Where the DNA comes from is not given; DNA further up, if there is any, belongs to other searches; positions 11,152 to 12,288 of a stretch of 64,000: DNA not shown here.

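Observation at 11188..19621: Low-GC two-gene island encoding twin giant secreted proteins: unknown N-domain, 14 Kelch blades, Cys-pair Ig-like repeats, unknown C-domain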

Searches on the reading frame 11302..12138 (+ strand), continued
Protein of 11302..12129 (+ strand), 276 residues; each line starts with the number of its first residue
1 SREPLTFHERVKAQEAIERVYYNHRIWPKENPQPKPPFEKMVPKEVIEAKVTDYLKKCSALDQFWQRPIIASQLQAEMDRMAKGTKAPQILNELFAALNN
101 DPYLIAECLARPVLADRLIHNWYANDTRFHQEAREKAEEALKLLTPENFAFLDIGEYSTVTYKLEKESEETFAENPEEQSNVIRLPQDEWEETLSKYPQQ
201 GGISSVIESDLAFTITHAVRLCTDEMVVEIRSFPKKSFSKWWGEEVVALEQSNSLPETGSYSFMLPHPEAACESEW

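Call 40: search_protein_families(library=pfam, alignment_id=A1, max_evalue=10)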
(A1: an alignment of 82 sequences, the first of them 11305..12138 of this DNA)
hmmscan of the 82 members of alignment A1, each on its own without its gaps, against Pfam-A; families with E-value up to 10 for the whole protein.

A. member 1, window:11305-12138:+ (278 aa): 0 families

B. families by the number of members that match (of 82 scanned): 53 families (the first 25 are shown)
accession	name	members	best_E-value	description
PF24681.1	Kelch_KLHDC2_KLHL20_DRC7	27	1.1e-17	KLHDC2/KLHL20/DRC7 Kelch-repeats domain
PF24981.1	Beta-prop_ATRN-LZTR1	20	2.8e-13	Attractin/LZTR1 beta-propeller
PF13415.12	Kelch_3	14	6.4e-12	Galactose oxidase, central domain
PF01344.31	Kelch_1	12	9e-10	Kelch motif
PF13854.13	Kelch_HCF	9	0.00024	Host cell factor, Kelch-repeats domain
PF07646.21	Kelch_2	8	1e-05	Kelch motif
PF13964.12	Kelch_6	6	2.8e-07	Kelch motif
PF24996.1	NANM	5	6.2e-05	N-acetylneuraminate epimerase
PF09037.16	Sulphotransf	5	0.018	Stf0 sulphotransferase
PF06757.18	Ins_allergen_rp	3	0.01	Insect allergen related repeat, nitrile-specifier detoxification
PF04830.18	DUF637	3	0.038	Possible hemagglutinin (DUF637)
PF13921.12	Myb_DNA-bind_6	3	0.046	Myb-like DNA-binding domain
PF19634.4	DUF6137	3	0.12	Family of unknown function (DUF6137)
PF13418.12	Kelch_4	2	0.089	Galactose oxidase, central domain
PF18261.6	Rpn9_C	2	0.16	Rpn9 C-terminal helix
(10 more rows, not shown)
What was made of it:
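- On SurA/PpiD/PrsA-type chaperone (for N1-N2): One of 82 members hit SurA_N at E 0.016 (call 40).
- One of 82 members touched the SurA_N model at E 0.016 (call 40).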

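Call 77: fold_search(model_id=the predicted structure, library=viral)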
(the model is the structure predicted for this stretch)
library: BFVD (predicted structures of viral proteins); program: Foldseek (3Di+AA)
matches with E <= 10: 581; with E <= 0.001: 0
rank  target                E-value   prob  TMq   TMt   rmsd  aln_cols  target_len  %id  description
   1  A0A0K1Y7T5            3.2e-02  0.09  0.13  0.09  26.1       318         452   11  (no name in the UniProt tables at hand)
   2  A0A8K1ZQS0            3.4e-02  0.16  0.18  0.15  28.8       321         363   12  (no name in the UniProt tables at hand)
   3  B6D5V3                4.5e-02  0.10  0.15  0.13  18.7       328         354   12  Uncharacterized protein [Agrotis ipsilon multiple nucleopolyhedrovirus]
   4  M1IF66                5.1e-02  0.16  0.15  0.08  24.6       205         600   13  (no name in the UniProt tables at hand)
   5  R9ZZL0                5.4e-02  0.14  0.16  0.18  24.2       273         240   12  Uncharacterized protein [Cellulophaga phage phi19:1]
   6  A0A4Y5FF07            8.1e-02  0.07  0.09  0.12  17.8       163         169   11  Uncharacterized protein [Lactobacillus phage 3-521]
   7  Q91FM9                1.0e-01  0.06  0.13  0.04  29.6       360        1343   12  Uncharacterized protein 295L [Invertebrate iridescent virus 6]
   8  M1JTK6                1.2e-01  0.09  0.11  0.12  23.1       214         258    7  Uncharacterized protein [Spodoptera littoralis nuclear polyhedrosis virus]
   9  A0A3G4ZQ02            1.6e-01  0.10  0.13  0.15  18.6       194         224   10  Uncharacterized protein [Barrevirus sp.]
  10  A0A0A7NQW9            1.6e-01  0.06  0.08  0.11  19.1       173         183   13  Uncharacterized protein [Lactobacillus phage LfeInf]
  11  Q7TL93                1.6e-01  0.06  0.12  0.10  22.1       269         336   11  DNA polymerase (Fragment) [Human cytomegalovirus]
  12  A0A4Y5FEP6            2.2e-01  0.10  0.12  0.20  14.6       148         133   10  Uncharacterized protein [Lactobacillus phage 521B]
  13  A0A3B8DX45            2.6e-01  0.06  0.13  0.16  23.7       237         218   16  Class III holin [Proteus phage Stubb]
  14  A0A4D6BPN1            2.8e-01  0.02  0.08  0.03  26.8       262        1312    8  DNA-directed RNA polymerase 147 kDa polypeptide [Salmon gill poxvirus]
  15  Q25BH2                3.3e-01  0.38  0.15  0.24   4.8        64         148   12  Putative transmembrane protein ORF23 [His1 virus (isolate Australia/Victoria)]
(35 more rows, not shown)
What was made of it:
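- Tried and rejected: Nothing at E<=1e-3 (call 77).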

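Call 80: search_solved_structures(query=A5, max_evalue=10, show_alignments=3)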
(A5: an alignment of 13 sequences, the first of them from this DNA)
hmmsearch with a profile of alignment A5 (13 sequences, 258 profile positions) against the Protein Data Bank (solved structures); distinct sequences matched with E-value up to 10: 3.
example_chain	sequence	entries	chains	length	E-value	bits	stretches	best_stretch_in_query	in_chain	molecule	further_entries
8cyk_B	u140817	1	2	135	0.31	14.1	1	173-245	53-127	HALC1_878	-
1xpg_A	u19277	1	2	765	0.96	12.5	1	58-80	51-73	5-methyltetrahydropteroyltriglutamate--homocysteine methyltransferase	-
1xdj_A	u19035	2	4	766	0.96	12.5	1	58-80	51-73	5-methyltetrahydropteroyltriglutamate--homocysteine methyltransferase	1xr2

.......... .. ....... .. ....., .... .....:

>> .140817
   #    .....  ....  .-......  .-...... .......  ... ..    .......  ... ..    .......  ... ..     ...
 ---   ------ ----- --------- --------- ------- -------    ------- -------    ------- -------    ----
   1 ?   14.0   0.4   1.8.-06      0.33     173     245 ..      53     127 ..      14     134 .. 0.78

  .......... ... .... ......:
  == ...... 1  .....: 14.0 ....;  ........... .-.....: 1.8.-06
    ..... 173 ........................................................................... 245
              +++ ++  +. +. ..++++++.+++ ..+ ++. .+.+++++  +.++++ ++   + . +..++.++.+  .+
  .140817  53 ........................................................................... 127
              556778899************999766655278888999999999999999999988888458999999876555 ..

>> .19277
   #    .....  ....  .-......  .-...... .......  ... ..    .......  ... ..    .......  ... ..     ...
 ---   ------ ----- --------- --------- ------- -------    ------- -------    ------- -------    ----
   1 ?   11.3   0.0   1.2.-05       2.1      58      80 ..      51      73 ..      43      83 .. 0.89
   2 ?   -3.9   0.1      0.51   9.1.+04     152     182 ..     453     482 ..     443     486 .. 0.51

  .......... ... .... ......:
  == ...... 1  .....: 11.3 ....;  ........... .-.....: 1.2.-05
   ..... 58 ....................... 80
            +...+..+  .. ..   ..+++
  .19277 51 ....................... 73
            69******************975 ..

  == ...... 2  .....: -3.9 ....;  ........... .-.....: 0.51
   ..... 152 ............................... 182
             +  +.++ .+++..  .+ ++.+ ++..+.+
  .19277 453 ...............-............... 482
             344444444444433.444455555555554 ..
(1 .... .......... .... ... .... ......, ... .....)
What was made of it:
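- On SurA/PpiD/PrsA-type chaperone (for N1-N2): It is absent when an N-only profile is used (call 80).
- The PPIase hit disappears when an N-only profile is used (call 80).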

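Call 86: search_protein_families(library=pfam, proteins=[L059:2-3214:+, L024:2586-7865:+, L034:5820-6419:+, L044:6513-7763:-, L055:6154-7863:-, L053:7101-9104:+, L077:6863-8419:+], max_evalue=0.00001)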
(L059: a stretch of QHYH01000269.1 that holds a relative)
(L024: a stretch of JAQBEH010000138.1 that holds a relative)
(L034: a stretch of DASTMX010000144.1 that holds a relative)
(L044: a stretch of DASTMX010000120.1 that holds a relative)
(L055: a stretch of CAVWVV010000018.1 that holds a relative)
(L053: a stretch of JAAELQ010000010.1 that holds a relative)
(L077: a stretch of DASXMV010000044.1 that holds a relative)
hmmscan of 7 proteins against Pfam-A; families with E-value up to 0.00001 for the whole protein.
L059:2-3214:+ (1071 aa): 9 families
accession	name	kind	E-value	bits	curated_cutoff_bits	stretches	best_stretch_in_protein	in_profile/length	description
PF01344.31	Kelch_1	-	8.8e-31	105.5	20.1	1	632-675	4-46/46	Kelch motif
PF13964.12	Kelch_6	-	2.3e-25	88.1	25.3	1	537-575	10-47/50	Kelch motif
PF24681.1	Kelch_KLHDC2_KLHL20_DRC7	-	1.7e-20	73.7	50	1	484-696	5-221/221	KLHDC2/KLHL20/DRC7 Kelch-repeats domain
PF25210.1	Kelch_FKB95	-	3.9e-19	69.8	70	1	484-617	39-168/268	FKB95, Kelch-repeats domain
PF13418.12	Kelch_4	-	2.1e-18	66.4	21.6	0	533-576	8-49/49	Galactose oxidase, central domain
PF07646.21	Kelch_2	-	3.9e-18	64.8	21.3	0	631-675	3-48/48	Kelch motif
PF24981.1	Beta-prop_ATRN-LZTR1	-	2.3e-16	60.4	50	0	592-686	1-97/289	Attractin/LZTR1 beta-propeller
PF13415.12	Kelch_3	-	3.6e-15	56.1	22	0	538-580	1-42/48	Galactose oxidase, central domain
PF24996.1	NANM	-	2.3e-06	27.2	45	0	514-600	40-127/350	N-acetylneuraminate epimerase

L024:2586-7865:+ (1760 aa): 1 family
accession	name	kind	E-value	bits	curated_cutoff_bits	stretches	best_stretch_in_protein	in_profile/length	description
PF00082.27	Peptidase_S8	-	5.5e-47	160.9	21.8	1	177-421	1-277/288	Subtilase family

L034:5820-6419:+ (200 aa): 0 families

L044:6513-7763:- (417 aa): 3 families
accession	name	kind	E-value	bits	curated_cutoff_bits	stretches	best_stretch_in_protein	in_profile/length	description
PF00270.35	DEAD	-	3.4e-51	173.7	26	1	38-202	1-166/167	DEAD/DEAH box helicase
PF00271.37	Helicase_C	-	2.2e-34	118.5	23.5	1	237-345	1-109/110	Helicase conserved C-terminal domain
PF04851.21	ResIII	-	3.2e-10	40.6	22.5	1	58-196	30-162/164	Type III restriction enzyme, res subunit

L055:6154-7863:- (570 aa): 2 families
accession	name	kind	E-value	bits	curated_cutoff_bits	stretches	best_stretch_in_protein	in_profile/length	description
PF24923.1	ATP-grasp_IQCH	-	3.4e-24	86.1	27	2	240-308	8-76/266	IQCH-like, ATP-grasp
PF18105.7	PGM1_C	-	4.4e-07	29.7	22.5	1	503-555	1-53/54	PGM1 C-terminal domain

L053:7101-9104:+ (668 aa): 3 families
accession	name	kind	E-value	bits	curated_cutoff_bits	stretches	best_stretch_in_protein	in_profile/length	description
PF00005.33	ABC_tran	-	8e-38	130.6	25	2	124-290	2-137/137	ABC transporter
PF12848.13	ABC_tran_Xtn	-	2.6e-19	69.5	25.9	1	330-411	2-81/85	ABC transporter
PF13304.12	AAA_21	-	1.5e-10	42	27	0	136-154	2-20/304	AAA domain, putative AbiEii toxin, Type IV TA system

L077:6863-8419:+ (519 aa): 6 families
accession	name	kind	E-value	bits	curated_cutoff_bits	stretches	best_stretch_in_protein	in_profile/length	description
PF13365.12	Trypsin_2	-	3.3e-32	112.6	27.6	1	134-269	1-144/144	Trypsin-like peptidase domain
PF13180.12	PDZ_2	-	2.2e-29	102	27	2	308-400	1-80/80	PDZ domain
PF00089.32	Trypsin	-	4.4e-22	79.4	20.6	1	120-290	10-214/220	Trypsin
PF17820.7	PDZ_6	-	9.3e-21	73.8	27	2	453-503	1-50/54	PDZ domain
PF00595.29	PDZ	-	1.7e-20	73.6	23.2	2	321-387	23-80/81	PDZ domain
PF14685.13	PDZ_Tricorn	-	7.5e-08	32.7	25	0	342-396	30-86/88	Tricorn protease PDZ domain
